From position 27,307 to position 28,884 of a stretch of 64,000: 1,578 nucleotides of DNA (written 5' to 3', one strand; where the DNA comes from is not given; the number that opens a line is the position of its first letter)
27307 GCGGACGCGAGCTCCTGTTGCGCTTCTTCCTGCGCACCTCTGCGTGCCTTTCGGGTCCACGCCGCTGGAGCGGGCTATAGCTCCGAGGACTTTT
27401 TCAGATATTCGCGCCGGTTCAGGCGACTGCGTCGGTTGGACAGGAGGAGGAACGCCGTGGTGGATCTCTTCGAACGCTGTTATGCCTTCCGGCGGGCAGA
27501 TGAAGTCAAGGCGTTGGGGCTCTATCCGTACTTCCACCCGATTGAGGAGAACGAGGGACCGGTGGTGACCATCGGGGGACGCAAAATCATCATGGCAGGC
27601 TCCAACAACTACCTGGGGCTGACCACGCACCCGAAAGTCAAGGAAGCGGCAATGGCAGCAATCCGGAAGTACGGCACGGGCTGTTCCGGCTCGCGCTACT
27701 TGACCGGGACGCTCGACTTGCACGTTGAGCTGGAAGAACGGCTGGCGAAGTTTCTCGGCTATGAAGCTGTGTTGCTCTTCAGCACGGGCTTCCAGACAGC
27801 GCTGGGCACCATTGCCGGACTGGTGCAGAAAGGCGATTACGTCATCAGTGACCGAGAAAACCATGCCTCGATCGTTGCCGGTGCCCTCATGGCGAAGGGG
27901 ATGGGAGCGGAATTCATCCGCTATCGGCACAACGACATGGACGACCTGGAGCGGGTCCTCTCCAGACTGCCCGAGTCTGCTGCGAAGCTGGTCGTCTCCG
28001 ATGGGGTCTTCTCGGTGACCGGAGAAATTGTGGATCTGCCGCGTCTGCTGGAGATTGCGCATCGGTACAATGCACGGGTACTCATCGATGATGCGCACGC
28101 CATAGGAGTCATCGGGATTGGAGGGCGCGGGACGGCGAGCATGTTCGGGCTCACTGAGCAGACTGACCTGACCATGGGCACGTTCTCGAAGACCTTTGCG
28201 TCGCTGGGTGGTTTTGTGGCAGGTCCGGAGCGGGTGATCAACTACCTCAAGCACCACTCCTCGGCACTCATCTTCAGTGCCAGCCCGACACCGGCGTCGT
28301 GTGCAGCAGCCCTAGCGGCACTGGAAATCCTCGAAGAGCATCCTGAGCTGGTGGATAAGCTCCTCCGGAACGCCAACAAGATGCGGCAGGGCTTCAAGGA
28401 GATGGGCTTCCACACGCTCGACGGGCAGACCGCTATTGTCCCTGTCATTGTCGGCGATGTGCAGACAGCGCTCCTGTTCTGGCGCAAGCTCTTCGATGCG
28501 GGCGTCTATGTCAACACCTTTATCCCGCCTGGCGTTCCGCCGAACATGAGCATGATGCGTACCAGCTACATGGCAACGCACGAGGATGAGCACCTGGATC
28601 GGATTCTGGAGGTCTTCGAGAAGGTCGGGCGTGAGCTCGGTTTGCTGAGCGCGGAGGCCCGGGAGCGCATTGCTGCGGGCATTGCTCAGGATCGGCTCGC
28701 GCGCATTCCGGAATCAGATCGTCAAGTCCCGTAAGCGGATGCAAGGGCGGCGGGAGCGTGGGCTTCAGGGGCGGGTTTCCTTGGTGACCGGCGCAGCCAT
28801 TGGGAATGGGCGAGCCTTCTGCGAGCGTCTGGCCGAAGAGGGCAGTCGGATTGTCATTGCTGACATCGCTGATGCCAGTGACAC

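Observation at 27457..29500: Alpha-oxoamine synthase + SDR pair: candidate sphingolipid or sulfonolipid (capnine-type) head-group module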

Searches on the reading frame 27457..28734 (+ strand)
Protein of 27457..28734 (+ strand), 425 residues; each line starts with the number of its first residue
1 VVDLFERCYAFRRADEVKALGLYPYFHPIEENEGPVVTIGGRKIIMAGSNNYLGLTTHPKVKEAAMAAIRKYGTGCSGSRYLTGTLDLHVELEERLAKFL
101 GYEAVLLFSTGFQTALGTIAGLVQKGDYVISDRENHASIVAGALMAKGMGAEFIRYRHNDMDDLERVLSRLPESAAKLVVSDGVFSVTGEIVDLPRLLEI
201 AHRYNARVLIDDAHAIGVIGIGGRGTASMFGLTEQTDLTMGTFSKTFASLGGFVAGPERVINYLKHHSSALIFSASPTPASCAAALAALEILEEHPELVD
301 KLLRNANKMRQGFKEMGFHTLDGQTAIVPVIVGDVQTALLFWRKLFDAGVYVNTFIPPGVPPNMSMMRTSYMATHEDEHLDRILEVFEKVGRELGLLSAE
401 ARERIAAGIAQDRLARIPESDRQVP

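Call 7: search_protein_families(library=pfam, proteins=[window:27457-28734:+])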
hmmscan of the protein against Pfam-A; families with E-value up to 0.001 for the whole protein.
window:27457-28734:+ (425 aa): 6 families
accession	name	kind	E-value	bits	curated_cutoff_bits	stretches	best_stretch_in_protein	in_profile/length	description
PF00155.27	Aminotran_1_2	-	8e-59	200.1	19.7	1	45-386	4-360/361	Aminotransferase class I and II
PF00266.25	Aminotran_5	-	1.2e-08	34.8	21.5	1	87-217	43-181/371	Aminotransferase class-V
PF01053.26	Cys_Met_Meta_PP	-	1.7e-08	33.9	27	1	89-217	54-179/381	Cys/Met metabolism PLP-dependent enzyme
PF01212.27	Beta_elim_lyase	-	2.5e-07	30.8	27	1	91-322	36-274/288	Beta-eliminating lyase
PF01041.23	DegT_DnrJ_EryC1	-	0.00033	20.4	19.8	1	90-229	27-167/360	DegT/DnrJ/EryC1/StrS aminotransferase family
PF00202.27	Aminotran_3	-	0.00033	19.9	30.5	0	197-389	216-401/403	Aminotransferase class-III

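Call 8: search_protein_families(library=ncbifam, proteins=[window:27457-28734:+], max_evalue=0.001)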
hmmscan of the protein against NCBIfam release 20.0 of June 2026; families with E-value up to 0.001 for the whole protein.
window:27457-28734:+ (425 aa): 43 families (the best 25 are shown)
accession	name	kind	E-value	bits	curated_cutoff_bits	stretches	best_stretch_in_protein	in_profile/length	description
NF047600.1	SerpalmtaseCFB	equivalog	2e-144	481.1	640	1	4-394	5-392/395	serine palmitoyltransferase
TIGR01825.1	gly_Cac_T_rel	subfamily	2.5e-116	388.5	535.4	1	15-397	6-385/385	BioF/Kbl family PLP-dependent acyltransferase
TIGR00858.1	bioF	equivalog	3.5e-112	374.8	426.45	1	28-387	7-364/365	8-amino-7-oxononanoate synthase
NF005394.0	PRK06939.1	equivalog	7.5e-110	367.4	460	1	15-396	14-396/397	glycine C-acetyltransferase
NF047599.1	SerpalmtaseBetaP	equivalog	1e-109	366.9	500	1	13-395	13-394/394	serine palmitoyltransferase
TIGR01822.1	2am3keto_CoA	equivalog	2.6e-91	306.5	493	1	17-397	12-393/393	glycine C-acetyltransferase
NF047603.1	SerpalmtaseAlphaP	equivalog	6.7e-91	304.9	670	1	29-396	31-398/399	serine palmitoyltransferase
TIGR01821.1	5aminolev_synth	equivalog_domain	8.7e-73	245.5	338.55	1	41-396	44-399/402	5-aminolevulinate synthase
NF005526.0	PRK07179.1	equivalog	3.6e-57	193.8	428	1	43-394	55-399/407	alpha-hydroxyketone-type quorum-sensing autoinducer synthase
NF005697.0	PRK07505.1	subfamily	5.1e-38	130.8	342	1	37-393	43-401/405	hypothetical protein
NF004608.1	PRK05937.1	equivalog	1.2e-31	109.9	399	1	74-388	41-343/366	8-amino-7-oxononanoate synthase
NF000586.1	PRK00011.1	subfamily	2.6e-11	42.9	335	1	46-332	21-309/404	serine hydroxymethyltransferase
NF005695.0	PRK07503.1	equivalog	6e-09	35.1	666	1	79-216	60-191/403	methionine gamma-lyase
TIGR01325.1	O_suc_HS_sulf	equivalog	1.7e-08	33.5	510.05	1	73-217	40-181/380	O-succinylhomoserine sulfhydrylase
NF041364.1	GntC_guanitoxin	equivalog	7.9e-08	31.6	415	1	193-351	155-320/356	guanitoxin biosynthesis PLP-dependent (S)-gamma-hydroxy-L-arginine cyclodehydratase GntC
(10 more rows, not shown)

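Call 9: search_solved_structures(query=window:27457-28734:+, max_evalue=1e-20)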
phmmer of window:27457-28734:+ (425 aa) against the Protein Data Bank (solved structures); distinct sequences matched with E-value up to 1e-20: 50.
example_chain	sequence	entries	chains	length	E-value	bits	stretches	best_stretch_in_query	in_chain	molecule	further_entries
3a2b_A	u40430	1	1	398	1e-116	393.2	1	5-393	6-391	Serine palmitoyltransferase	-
8guh_A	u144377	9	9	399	1e-116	393.2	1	5-393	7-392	Serine palmitoyltransferase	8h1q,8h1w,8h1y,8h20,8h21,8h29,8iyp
8s1y_A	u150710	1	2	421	2.3e-80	273.5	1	13-397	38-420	8-amino-7-oxononanoate synthase/2-amino-3-ketobutyrate coenzyme A ligase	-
7poa_A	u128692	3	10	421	5.9e-80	272.1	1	13-397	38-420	8-amino-7-oxononanoate synthase/2-amino-3-ketobutyrate coenzyme A ligase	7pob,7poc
2x8u_A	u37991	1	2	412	6.5e-80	272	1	33-398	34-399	SERINE PALMITOYLTRANSFERASE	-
2w8j_A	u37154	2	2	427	7.2e-77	262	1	27-400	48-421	SERINE PALMITOYLTRANSFERASE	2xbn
2jgt_A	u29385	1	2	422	1.2e-76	261.2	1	24-399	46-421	SERINE PALMITOYLTRANSFERASE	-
2w8t_A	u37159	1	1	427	1.2e-76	261.2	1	27-400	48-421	SERINE PALMITOYLTRANSFERASE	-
2jg2_A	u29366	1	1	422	1.3e-76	261.2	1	27-399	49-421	SERINE PALMITOYLTRANSFERASE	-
2w8u_A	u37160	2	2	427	1.9e-76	260.6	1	27-400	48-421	SERINE PALMITOYLTRANSFERASE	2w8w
2w8v_A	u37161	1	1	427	2.3e-76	260.3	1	27-400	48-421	SERINE PALMITOYLTRANSFERASE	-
7v58_A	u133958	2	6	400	3.5e-76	259.7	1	13-396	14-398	2-amino-3-ketobutyrate coenzyme A ligase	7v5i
4bmk_A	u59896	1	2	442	1.7e-75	257.5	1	27-397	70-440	SERINE PALMITOYLTRANSFERASE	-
3tqx_A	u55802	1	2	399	5.3e-75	255.8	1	15-396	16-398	2-amino-3-ketobutyrate coenzyme A ligase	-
7bxp_A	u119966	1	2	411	5e-73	249.3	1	9-397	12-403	2-amino-3-ketobutyrate coenzyme A ligase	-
28eh_A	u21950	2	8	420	1.6e-66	227.9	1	1-394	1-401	Cysteate-C-fatty acyltransferase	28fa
7u7h_A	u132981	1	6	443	5.3e-58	199.8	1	24-392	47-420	7-keto-8-aminopelargonate synthetase-like enzyme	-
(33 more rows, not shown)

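Call 10: find_homologous_proteins(query=window:27457-28734:+, max_evalue=1e-30)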
Query window:27457-28734:+ (425 aa): 8000 proteins with E <= 1e-30 among 8000 candidates; the best 120 are listed.
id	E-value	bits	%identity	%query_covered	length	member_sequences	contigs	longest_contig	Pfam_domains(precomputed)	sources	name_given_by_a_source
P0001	2.1e-262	888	92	100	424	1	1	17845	PF00155.28,PF00266.26,PF01212.28,PF01053.27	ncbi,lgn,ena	-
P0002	5.6e-261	883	92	100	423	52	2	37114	PF00155.28,PF00266.26,PF01212.28,PF01053.27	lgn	-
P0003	1.0e-255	866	90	99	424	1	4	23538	PF00155.28,PF00266.26,PF01212.28,PF01053.27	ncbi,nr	ncbi:MAG: pyridoxal phosphate-dependent aminotransferase family protein [Candidatus Kapabacteria bac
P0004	3.0e-212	723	78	93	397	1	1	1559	PF00155.28,PF00266.26,PF01212.28,PF01053.27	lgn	-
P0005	6.2e-212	722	75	97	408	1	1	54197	PF00155.28,PF00266.26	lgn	-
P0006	1.1e-211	721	78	95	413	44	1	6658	PF00155.28,PF00266.26,PF01212.28,PF01053.27,PF01041.24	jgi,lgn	jgi:8-amino-7-oxononanoate synthase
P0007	1.6e-211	720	78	93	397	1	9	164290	PF00155.28,PF00266.26,PF01212.28,PF01053.27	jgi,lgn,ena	jgi:8-amino-7-oxononanoate synthase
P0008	5.7e-211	719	78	93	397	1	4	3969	PF00155.28,PF00266.26,PF01212.28,PF01053.27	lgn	-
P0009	8.9e-211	718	78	93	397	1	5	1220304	PF00155.28,PF00266.26,PF01212.28,PF01053.27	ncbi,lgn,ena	ncbi:MAG: pyridoxal phosphate-dependent aminotransferase family protein [Candidatus Kapaibacterium s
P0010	1.1e-210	718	79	93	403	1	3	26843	PF00155.28,PF00266.26,PF01212.28,PF01053.27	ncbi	-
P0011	1.2e-210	717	78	93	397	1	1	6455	PF00155.28,PF00266.26,PF01212.28,PF01053.27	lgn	-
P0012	1.6e-210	717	75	96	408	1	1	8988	PF00155.28,PF00266.26,PF01212.28,PF01053.27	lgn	-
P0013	2.2e-210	717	79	93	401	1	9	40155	PF00155.28,PF00266.26,PF01212.28,PF01053.27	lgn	-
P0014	7.4e-210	715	77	93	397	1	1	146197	PF00155.28,PF00266.26,PF01212.28,PF01053.27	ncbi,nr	ncbi:MAG: pyridoxal phosphate-dependent aminotransferase family protein [Ignavibacteria bacterium]|n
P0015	9.8e-210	714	77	93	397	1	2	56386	PF00155.28,PF01053.27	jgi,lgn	jgi:8-amino-7-oxononanoate synthase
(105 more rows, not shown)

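Call 12: find_related_loci(query=window:27457-28734:+, collection=genome_contigs, flank=6000)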
Query window:27457-28734:+ (425 aa) in genome_contigs; peptide patterns used: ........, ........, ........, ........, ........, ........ (x = any residue, [..] = any of these).
598 stretches matched a pattern (row limit reached: there are more); 516 encode a relative of the query (tblastn E <= 1e-3); the best 80 are kept; 80 distinct loci.
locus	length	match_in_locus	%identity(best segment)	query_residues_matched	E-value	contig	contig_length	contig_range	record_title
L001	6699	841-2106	90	2-423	0e+0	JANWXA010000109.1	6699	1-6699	MAG: Candidatus Kapaibacterium sp. isolate SKYG35 NODE_109_length_6699_cov_3.268650, whole genome shotgun sequence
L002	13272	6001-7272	89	2-424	0e+0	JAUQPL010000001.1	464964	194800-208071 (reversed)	MAG: Bacteroidota bacterium isolate GXS.bins.67.201907 NODE_3_length_464964_cov_43.175677, whole genome shotgun sequence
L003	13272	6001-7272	89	2-425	0e+0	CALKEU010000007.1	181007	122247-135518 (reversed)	MAG: Candidatus Kapabacteria bacterium isolate S1_Bin_METABAT__74_1 genome assembly, contig: c_000001340700, whole genom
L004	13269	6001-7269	91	2-424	0e+0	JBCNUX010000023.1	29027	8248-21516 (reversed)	MAG: Chlorobiota bacterium isolate DT_Bin_21 contig23, whole genome shotgun sequence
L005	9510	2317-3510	78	1-398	0e+0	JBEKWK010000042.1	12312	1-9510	MAG: FCB group bacterium isolate SPRUCE 626 SPRUCE_626_42, whole genome shotgun sequence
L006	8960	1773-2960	77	2-397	0e+0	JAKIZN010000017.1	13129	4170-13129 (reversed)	MAG: Bacteroidetes bacterium isolate UR.bin11 UR_contig_13184, whole genome shotgun sequence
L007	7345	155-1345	76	1-397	0e+0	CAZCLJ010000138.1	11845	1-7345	MAG TPA_asm: uncultured Hyphomicrobiales bacterium isolate SRP192927_co3_222 genome assembly, contig: NODE_13325_length_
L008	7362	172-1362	75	1-397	0e+0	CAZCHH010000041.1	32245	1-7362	MAG TPA_asm: uncultured Hyphomicrobiales bacterium isolate SRP239243_co1_429 genome assembly, contig: NODE_1900_length_3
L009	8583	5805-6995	74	2-398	0e+0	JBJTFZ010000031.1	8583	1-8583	MAG: bacterium isolate samp_4319_metabat2_58 samp_4319_262577, whole genome shotgun sequence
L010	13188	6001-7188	76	2-397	0e+0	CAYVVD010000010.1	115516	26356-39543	MAG TPA_asm: uncultured Hyphomicrobiales bacterium isolate SRP141376_co3_220 genome assembly, contig: NODE_258_length_11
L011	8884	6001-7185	78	3-397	0e+0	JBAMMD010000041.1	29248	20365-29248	MAG: Candidatus Kapaibacterium sp. isolate MAG22 ExploCarb_3808S_S2_428_length_29248_cov_14, whole genome shotgun sequen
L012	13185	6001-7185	77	3-397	0e+0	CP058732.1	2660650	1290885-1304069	MAG: Candidatus Kapaibacterium sp. isolate Ch6 chromosome, complete genome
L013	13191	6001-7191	74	2-398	0e+0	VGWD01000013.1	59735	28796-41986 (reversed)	MAG: Ignavibacteria bacterium isolate K_Offshore_80m_m2_224 K_Offshore_80m_m2_224_Ga0194132_10000940, whole genome shotg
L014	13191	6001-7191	74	2-398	0e+0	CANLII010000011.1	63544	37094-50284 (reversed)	MAG: Ignavibacteria bacterium isolate ZE-13oct10-104 genome assembly, contig: ZE-13oct10-C117, whole genome shotgun sequ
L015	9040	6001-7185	78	3-397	0e+0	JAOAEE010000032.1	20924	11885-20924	MAG: Ignavibacteria bacterium isolate SKW251 k141_1157244, whole genome shotgun sequence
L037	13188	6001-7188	75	2-397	0e+0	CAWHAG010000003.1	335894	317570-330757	MAG: Ignavibacteriota bacterium isolate MFD04408.bin.1.36 genome assembly, contig: contig_68896, whole genome shotgun se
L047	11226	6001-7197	74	1-399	0e+0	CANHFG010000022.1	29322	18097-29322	MAG: Ignavibacteria bacterium isolate RE-18aug17-124 genome assembly, contig: RE-18aug17-C1893, whole genome shotgun seq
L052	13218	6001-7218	71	1-406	0e+0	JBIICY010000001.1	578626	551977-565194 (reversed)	MAG: Patescibacteria group bacterium isolate ME2000-08-01pf_3300043466_group1_bin64 Rohwer_bin1096_scaffold_3_c1, whole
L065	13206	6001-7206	69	2-403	0e+0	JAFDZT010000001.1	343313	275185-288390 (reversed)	MAG: Bacteroidetes bacterium isolate SZAS-90 BACT-TMP-14__1__length-343313, whole genome shotgun sequence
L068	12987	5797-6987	72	1-397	0e+0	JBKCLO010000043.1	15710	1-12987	MAG: Ignavibacteria bacterium isolate samp_510_concoct_1221 samp_510_348714, whole genome shotgun sequence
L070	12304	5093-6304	73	1-404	0e+0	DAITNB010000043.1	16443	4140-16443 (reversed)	MAG TPA_asm: bacterium isolate CTOTU10762 NODE_1196_length_16443_cov_27.788809, whole genome shotgun sequence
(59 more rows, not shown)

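Call 20: search_protein_families(library=pfam, proteins=[L037:7298-8419:+, L037:4802-6001:-, L037:8511-9443:+, L052:5434-5928:+, L052:8063-11845:+, L052:11848-12840:+, L052:2429-5392:+])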
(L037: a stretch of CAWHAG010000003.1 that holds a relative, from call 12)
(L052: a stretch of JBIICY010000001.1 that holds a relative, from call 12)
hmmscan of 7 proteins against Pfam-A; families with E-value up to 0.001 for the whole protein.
L037:7298-8419:+ (373 aa): 1 family
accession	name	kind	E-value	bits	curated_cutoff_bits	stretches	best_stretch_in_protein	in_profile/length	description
PF00583.31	Acetyltransf_1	-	0.00013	22.7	20.7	0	215-336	3-93/116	Acetyltransferase (GNAT) family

L037:4802-6001:- (399 aa): 8 families
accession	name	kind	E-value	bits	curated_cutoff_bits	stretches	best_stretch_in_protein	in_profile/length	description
PF01370.27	Epimerase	-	3.8e-37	128.4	20.9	1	77-289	2-229/240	NAD dependent epimerase/dehydratase family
PF16363.11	GDP_Man_Dehyd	-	9.1e-29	101.4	27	1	77-389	1-332/332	GDP-mannose 4,6 dehydratase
PF01073.25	3Beta_HSD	-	1.3e-27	97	22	1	78-301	2-252/280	3-beta hydroxysteroid dehydrogenase/isomerase family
PF07993.18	NAD_binding_4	-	1.3e-22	80.6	20.1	2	130-256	81-224/258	Male sterility protein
PF13460.12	NAD_binding_10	-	1.9e-19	70.7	27.2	1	80-246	1-153/184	NAD(P)H-binding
PF05368.20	NmrA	-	5.1e-13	49.7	27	1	77-326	6-244/298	NmrA-like family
PF04321.23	RmlD_sub_bind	-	1.5e-09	37.8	27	1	77-324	4-239/287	RmlD substrate binding domain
PF02719.21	Polysacc_synt_2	-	0.00083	19.1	20.2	0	77-192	2-134/293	Polysaccharide biosynthesis protein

L037:8511-9443:+ (310 aa): 1 family
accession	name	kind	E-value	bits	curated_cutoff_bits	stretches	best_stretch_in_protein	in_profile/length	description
PF01063.24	Aminotran_4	-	1.2e-44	153.3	28.5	1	37-266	3-222/223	Amino-transferase class IV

L052:5434-5928:+ (164 aa): 1 family
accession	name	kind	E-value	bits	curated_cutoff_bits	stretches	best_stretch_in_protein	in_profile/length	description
PF04461.18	DUF520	-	2.4e-54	184.3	23.2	1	5-164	2-161/161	Protein of unknown function (DUF520)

L052:8063-11845:+ (1260 aa): 2 families
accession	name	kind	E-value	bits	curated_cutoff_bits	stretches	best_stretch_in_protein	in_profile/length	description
PF09113.15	N-glycanase_C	-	3.8e-19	69.3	25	1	692-824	2-139/140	Peptide-N-glycosidase F, C terminal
PF13385.13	Laminin_G_3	-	1.5e-12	48.3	27.6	1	302-445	15-150/151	Concanavalin A-like lectin/glucanases superfamily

L052:11848-12840:+ (330 aa): 1 family
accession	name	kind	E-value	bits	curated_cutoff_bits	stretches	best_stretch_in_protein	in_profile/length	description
PF00491.26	Arginase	-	7.3e-59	200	22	1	47-322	3-277/280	Arginase family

L052:2429-5392:+ (987 aa): 13 families
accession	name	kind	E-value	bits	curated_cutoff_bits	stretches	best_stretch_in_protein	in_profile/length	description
PF13688.12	Reprolysin_5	-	1.6e-21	77.9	27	1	207-391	3-187/196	Metallo-peptidase family M12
PF13582.12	Reprolysin_3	-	1.2e-16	61.8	22.4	1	233-356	3-123/123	Metallo-peptidase family M12B Reprolysin-like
PF13583.11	Reprolysin_4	-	2.9e-10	40.6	22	1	207-400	3-184/203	Metallo-peptidase family M12B Reprolysin-like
PF13574.12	Reprolysin_2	-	1.2e-08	35.4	27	1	238-396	12-175/195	Metallo-peptidase family M12B Reprolysin-like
PF01421.25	Reprolysin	-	3.3e-08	34.2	20.8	1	215-392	9-186/200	Reprolysin (M12B) family zinc metalloprotease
PF13895.12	Ig_2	-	5.8e-07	30.1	27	1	510-582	3-76/79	Immunoglobulin domain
PF13927.12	Ig_3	-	9.6e-06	26.5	30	1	507-559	2-53/78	Immunoglobulin domain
PF22544.2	HYDIN_VesB_CFA65-like_Ig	-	0.00015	22.4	25.5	0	611-670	23-84/100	HYDIN/CFA65/VesB-like, Ig-like domain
PF22073.2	Cep192_D4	-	0.00032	21.3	35.5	0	744-790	62-107/112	Cep192 domain 4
PF07679.22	I-set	-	0.00047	20.6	23.7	0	507-564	1-57/90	Immunoglobulin I-set domain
PF19081.6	Ig_7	-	0.00083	20.1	27.3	1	507-578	1-73/84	Ig-like domain CHU_C associated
PF15780.11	ASH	-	0.00083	19.9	27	0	710-774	23-87/98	Abnormal spindle-like microcephaly-assoc'd, ASPM-SPD-2-Hydin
PF22352.2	K319L-like_PKD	-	0.00095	19.6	27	0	455-503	29-84/84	K319L-like, PKD domain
